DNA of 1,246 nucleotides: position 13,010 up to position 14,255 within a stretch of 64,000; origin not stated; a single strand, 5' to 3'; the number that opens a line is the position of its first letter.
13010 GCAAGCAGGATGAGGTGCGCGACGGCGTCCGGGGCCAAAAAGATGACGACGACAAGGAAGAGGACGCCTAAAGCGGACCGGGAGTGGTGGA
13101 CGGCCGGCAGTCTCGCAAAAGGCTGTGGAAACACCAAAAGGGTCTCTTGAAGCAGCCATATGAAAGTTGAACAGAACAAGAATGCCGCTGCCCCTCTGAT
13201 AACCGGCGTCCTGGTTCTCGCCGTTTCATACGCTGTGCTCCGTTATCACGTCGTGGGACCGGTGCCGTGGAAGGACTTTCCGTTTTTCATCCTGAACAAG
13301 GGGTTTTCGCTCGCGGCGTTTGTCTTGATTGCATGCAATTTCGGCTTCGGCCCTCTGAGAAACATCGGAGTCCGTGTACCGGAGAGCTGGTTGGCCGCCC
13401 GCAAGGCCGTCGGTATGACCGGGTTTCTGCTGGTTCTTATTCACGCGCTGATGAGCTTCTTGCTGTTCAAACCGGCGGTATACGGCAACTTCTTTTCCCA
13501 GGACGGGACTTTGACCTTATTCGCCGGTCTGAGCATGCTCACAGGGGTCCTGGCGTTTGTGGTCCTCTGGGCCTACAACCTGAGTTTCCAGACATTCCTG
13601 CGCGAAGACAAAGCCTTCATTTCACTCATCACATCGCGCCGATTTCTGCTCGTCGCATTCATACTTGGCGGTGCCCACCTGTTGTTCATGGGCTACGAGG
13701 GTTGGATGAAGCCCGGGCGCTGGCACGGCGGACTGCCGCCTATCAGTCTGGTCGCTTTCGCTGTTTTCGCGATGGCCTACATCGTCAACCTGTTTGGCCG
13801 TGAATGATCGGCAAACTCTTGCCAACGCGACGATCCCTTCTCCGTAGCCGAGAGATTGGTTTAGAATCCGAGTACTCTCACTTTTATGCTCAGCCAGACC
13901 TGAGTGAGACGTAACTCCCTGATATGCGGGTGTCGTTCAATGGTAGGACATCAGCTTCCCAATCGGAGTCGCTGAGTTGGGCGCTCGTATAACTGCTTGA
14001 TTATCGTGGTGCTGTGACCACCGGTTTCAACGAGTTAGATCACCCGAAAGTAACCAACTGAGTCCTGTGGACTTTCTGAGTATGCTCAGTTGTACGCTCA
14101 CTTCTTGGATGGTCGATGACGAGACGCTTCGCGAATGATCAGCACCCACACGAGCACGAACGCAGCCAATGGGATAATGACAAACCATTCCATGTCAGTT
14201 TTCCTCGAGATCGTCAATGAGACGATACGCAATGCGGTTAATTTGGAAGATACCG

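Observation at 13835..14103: Second module R2: block-wise conservation against R1 argues for selection on the tail, not recent duplication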

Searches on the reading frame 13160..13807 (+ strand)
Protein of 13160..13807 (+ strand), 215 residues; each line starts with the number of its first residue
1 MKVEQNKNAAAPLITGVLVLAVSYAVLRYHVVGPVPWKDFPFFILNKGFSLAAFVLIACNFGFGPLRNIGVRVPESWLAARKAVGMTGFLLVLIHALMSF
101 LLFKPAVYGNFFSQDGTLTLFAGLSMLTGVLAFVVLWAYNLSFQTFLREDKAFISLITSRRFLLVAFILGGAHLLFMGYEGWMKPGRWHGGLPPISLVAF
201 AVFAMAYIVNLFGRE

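Call 8: search_protein_families(library=pfam, proteins=[window:13160-13807:+])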
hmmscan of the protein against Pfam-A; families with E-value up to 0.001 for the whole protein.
window:13160-13807:+ (215 aa): 0 families

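Call 10: find_encoding_contigs(protein=window:13160-13807:+, flank=10000, max_places=10)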
Protein window:13160-13807:+ (215 aa): 4 contigs read that carry it; 4 places shown.
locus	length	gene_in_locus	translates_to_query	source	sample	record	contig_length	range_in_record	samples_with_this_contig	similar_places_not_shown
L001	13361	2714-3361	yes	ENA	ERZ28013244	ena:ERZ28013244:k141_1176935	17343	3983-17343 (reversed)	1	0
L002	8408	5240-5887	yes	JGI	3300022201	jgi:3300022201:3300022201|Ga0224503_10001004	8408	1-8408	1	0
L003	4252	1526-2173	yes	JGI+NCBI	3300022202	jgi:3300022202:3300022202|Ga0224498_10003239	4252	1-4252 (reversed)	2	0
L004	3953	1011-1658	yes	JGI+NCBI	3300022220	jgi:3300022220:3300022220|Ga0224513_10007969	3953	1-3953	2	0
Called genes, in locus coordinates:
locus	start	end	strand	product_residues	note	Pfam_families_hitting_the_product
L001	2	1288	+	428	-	?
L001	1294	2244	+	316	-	PF13557:Phenol_MetA_deg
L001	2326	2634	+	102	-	-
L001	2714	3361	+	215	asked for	-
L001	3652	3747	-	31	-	-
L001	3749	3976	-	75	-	-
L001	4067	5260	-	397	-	PF23023:Anti-Pycsar_Apyc1, PF00753:Lactamase_B, PF12706:Lactamase_B_2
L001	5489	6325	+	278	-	PF00685:Sulfotransfer_1, PF13469:Sulfotransfer_3 (faint)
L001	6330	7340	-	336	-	PF03773:ArsP_1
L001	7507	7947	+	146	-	PF00011:HSP20, PF17886:ArsA_HSP20 (weak)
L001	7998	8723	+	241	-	PF01177:Asp_Glu_race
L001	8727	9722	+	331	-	PF00291:PALP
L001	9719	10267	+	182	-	PF08002:DUF1697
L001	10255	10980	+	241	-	PF03649:UPF0014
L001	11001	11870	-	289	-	PF04784:DUF547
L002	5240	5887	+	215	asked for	-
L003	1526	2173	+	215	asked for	-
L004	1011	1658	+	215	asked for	-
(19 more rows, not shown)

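Call 24: search_protein_families(library=pfam, proteins=[window:13160-13807:+], max_evalue=0.01)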
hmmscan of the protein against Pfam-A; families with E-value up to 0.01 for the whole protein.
window:13160-13807:+ (215 aa): 0 families

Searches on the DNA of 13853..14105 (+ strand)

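Call 74: search_dna_similar(query=window:13853-14105:+, collection=phages, mode=distant, max_evalue=0.01)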
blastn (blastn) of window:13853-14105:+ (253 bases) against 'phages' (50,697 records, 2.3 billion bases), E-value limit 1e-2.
Records with a match: 1; places in all: 1; records where one place covers at least 80% of the query: 0.
Best place of each record, by identity: 80-90% 1.
By first word of the organism name: Bacteriophage 1.
By host as written in the record: - 1.
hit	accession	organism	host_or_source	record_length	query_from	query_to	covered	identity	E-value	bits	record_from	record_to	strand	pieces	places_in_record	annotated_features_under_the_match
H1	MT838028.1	Bacteriophage sp.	human fecal samples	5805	71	110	16%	85.0%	6e-3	46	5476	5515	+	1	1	record has no annotation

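Call 75: search_dna_similar(query=window:13853-14105:+, collection=plasmids, mode=distant, max_evalue=0.01)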
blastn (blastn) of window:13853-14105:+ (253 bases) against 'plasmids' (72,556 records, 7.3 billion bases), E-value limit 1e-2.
Records with a match: 5; places in all: 5; records where one place covers at least 80% of the query: 0.
Best place of each record, by identity: 90-95% 1; 80-90% 4.
By first word of the organism name: Priestia 2; Brevibacillus 1; Monoglobus 1; Nonomuraea 1.
By predicted mobility (MOB-suite, as given by PLSDB): non-mobilizable 5.
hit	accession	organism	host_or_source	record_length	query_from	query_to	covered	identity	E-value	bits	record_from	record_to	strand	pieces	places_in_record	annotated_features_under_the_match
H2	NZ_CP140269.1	Priestia megaterium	Single cell,ginseng rhizosphere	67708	70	126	23%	81.0%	5e-3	49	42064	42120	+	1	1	none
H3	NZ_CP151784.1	Priestia megaterium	whole organism,soil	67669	70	126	23%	81.0%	5e-3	49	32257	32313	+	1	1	none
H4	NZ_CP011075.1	Brevibacillus laterosporus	Oryza sativa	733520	70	120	20%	82.4%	5e-3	49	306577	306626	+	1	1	none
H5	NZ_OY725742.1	Monoglobus pectinilyticus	-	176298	70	110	16%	85.4%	5e-3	48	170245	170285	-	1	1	none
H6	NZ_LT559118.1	Nonomuraea gerenzanensis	-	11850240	74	110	15%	91.9%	1e-4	55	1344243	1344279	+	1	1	none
